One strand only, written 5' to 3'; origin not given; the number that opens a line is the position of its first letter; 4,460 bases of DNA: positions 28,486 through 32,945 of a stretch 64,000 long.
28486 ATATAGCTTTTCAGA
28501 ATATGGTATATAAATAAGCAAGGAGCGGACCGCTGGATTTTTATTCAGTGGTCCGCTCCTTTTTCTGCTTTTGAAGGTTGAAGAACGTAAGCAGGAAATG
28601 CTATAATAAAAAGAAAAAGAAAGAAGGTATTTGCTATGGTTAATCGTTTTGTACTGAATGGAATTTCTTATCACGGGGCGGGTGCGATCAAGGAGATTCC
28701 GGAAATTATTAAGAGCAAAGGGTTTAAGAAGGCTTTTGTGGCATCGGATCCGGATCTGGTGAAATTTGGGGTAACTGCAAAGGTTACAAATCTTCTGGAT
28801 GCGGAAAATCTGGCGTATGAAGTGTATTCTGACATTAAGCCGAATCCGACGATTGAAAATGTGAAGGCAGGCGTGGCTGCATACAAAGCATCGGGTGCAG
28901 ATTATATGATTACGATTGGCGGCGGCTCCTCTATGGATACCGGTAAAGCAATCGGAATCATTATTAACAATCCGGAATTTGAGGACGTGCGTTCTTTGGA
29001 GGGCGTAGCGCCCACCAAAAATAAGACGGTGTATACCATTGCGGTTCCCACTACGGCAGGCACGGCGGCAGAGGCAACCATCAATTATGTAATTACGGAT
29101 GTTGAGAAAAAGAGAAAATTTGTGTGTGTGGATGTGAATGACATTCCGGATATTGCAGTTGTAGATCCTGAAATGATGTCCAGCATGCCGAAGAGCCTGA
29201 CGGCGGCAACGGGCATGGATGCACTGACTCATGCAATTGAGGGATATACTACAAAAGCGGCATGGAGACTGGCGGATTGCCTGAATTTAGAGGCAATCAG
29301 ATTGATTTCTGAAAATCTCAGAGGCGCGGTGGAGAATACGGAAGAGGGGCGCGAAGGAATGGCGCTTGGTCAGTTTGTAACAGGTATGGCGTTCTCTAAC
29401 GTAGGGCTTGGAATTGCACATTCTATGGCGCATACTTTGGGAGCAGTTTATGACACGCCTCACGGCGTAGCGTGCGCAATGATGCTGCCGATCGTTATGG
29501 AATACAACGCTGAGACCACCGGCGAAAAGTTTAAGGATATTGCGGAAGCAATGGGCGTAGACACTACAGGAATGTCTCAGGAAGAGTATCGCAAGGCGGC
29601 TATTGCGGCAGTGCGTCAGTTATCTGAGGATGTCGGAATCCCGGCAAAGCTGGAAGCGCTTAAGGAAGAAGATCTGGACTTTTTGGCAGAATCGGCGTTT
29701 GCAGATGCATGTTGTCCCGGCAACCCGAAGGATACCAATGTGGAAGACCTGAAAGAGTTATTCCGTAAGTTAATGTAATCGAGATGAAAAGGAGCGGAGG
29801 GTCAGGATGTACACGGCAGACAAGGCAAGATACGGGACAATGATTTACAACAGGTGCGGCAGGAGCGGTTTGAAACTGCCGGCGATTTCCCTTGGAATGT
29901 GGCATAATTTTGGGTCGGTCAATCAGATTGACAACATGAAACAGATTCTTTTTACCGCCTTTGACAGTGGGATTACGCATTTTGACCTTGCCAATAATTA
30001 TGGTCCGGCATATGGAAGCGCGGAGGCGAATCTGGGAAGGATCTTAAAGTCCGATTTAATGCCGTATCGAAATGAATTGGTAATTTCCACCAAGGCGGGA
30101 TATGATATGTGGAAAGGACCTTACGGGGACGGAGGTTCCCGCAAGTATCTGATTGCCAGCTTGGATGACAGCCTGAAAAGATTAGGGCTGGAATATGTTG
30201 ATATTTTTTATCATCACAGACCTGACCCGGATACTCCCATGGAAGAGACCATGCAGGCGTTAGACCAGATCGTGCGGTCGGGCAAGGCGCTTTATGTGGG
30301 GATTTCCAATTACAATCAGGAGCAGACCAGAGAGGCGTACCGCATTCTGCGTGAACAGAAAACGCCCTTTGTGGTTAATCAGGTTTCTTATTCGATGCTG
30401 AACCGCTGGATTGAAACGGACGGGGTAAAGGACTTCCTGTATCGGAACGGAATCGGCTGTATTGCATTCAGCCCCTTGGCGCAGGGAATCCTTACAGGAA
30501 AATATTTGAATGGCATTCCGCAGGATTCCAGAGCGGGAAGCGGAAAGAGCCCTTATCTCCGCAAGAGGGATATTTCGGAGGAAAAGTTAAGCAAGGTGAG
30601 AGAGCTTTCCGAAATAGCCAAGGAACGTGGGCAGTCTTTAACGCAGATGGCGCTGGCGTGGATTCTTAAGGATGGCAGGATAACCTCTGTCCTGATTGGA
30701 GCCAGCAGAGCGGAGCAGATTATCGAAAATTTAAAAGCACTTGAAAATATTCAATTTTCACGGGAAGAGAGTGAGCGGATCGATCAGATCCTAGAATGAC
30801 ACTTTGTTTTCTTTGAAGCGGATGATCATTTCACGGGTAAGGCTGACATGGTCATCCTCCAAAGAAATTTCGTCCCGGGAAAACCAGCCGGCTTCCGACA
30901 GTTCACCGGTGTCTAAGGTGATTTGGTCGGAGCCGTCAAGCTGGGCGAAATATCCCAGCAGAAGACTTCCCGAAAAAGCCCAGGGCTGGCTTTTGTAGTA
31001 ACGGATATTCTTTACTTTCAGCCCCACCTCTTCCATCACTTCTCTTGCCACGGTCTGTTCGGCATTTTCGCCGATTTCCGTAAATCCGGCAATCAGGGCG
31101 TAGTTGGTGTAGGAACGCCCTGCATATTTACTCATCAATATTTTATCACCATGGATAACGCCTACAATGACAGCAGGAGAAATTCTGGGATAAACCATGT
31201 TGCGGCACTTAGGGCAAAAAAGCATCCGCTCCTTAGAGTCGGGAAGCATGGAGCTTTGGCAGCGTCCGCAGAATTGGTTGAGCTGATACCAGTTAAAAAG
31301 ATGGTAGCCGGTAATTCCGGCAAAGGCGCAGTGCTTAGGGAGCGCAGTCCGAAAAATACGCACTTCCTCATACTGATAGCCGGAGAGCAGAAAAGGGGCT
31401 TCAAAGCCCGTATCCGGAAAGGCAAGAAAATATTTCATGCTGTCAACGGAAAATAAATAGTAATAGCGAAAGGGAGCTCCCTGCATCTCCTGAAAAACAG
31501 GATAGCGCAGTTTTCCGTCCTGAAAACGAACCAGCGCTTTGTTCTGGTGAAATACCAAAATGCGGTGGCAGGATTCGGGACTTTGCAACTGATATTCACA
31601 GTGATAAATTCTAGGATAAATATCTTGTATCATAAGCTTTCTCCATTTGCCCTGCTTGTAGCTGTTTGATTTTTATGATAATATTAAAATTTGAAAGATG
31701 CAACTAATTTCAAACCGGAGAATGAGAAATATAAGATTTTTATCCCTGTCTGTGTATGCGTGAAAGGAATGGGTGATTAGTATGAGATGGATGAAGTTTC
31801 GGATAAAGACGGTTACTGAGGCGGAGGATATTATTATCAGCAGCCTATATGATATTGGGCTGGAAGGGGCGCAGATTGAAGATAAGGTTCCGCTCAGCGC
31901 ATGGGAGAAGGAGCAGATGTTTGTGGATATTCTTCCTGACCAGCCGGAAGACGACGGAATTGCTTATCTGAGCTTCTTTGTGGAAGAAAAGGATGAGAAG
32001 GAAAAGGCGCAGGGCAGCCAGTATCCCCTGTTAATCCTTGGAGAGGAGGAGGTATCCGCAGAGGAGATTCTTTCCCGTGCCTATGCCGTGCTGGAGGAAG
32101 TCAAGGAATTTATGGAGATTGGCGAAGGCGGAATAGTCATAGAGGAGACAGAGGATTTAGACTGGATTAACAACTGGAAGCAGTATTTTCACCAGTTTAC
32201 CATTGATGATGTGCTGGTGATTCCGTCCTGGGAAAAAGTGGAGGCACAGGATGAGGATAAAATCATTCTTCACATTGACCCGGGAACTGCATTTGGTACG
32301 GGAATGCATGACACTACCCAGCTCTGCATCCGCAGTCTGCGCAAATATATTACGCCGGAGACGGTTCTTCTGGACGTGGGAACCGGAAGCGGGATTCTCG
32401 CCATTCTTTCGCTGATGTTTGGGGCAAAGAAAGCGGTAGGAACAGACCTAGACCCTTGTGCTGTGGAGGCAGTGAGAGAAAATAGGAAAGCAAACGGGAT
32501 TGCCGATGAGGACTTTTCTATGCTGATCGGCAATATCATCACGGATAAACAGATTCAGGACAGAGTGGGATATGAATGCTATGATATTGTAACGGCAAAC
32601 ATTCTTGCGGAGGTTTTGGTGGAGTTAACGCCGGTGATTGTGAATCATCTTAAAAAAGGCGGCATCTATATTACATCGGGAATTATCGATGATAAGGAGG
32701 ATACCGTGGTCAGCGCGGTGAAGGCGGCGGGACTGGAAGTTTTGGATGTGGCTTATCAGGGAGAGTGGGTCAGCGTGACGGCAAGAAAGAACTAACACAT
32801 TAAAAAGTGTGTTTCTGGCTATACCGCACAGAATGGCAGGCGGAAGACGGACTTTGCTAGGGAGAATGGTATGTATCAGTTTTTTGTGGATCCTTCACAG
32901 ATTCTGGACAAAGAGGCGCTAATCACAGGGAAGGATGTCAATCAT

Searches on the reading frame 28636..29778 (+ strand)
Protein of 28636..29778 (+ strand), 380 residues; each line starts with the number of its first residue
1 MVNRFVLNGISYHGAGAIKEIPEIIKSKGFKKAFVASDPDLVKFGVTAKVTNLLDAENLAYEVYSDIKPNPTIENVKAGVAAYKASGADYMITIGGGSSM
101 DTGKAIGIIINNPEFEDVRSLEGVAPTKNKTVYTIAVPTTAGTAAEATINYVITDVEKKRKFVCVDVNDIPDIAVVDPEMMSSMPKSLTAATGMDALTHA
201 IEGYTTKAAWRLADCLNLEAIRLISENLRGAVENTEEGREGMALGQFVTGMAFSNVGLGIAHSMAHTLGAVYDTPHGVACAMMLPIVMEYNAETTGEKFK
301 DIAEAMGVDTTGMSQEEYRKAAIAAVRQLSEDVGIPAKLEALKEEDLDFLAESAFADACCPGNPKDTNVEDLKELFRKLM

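Call 13: find_encoding_contigs(protein=window:28636-29778:+, flank=10000, max_places=10)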
Protein window:28636-29778:+ (380 aa): 1 contig read that carries it; 1 place shown.
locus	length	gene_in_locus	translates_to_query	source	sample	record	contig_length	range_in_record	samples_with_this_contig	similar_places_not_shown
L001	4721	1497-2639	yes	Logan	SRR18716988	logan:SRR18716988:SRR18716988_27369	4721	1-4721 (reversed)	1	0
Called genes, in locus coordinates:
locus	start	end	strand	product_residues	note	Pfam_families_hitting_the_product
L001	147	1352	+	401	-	PF07195:FliD_C (weak)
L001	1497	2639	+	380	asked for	PF00465:Fe-ADH, PF13685:Fe-ADH_2, PF25137:ADH_Fe_C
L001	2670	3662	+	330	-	PF00248:Aldo_ket_red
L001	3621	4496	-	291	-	PF09297:Zn_ribbon_NUD (weak), PF00293:NUDIX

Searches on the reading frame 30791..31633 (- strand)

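Call 69: search_protein_families(library=pfam, max_evalue=0.001, proteins=[window:30791-31633:-])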
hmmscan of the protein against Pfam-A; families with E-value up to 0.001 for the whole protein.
window:30791-31633:- (280 aa): 3 families
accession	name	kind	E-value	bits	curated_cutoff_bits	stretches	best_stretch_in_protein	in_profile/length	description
PF00293.34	NUDIX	-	1.2e-15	58.1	21.1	1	154-270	5-131/134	NUDIX domain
PF09297.16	Zn_ribbon_NUD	-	2e-05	24.6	24.8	1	119-148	3-32/32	NADH pyrophosphatase zinc ribbon domain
PF02150.21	Zn_ribbon_RPB9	-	0.00073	19.8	25.2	0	137-150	1-14/36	RNA polymerases M/15 Kd subunit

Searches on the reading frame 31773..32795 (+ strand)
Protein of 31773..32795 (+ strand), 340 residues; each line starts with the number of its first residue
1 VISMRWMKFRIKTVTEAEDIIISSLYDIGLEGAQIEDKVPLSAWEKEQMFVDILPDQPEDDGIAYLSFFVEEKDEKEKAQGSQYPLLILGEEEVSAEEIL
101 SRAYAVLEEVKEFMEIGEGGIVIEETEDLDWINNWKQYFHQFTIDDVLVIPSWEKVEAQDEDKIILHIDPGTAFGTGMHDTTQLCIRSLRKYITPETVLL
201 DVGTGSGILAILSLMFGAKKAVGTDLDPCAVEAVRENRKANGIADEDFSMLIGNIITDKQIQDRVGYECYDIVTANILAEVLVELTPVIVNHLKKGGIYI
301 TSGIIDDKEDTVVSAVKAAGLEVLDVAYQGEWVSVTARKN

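Call 39: search_protein_families(library=pfam, max_evalue=0.001, proteins=[window:31773-32795:+])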
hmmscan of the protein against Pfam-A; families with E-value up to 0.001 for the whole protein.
window:31773-32795:+ (340 aa): 4 families
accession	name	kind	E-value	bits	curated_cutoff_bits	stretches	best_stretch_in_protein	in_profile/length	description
PF06325.19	PrmA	-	1.4e-72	245.1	22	1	5-339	1-295/296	Ribosomal protein L11 methyltransferase (PrmA)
PF13847.12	Methyltransf_31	-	3.9e-07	30.3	27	1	194-302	2-110/145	Methyltransferase domain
PF05175.20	MTS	-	2.4e-05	24.5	23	1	178-257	16-92/170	Methyltransferase small domain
PF13649.12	Methyltransf_25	-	0.00014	23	27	1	200-297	2-97/97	Methyltransferase domain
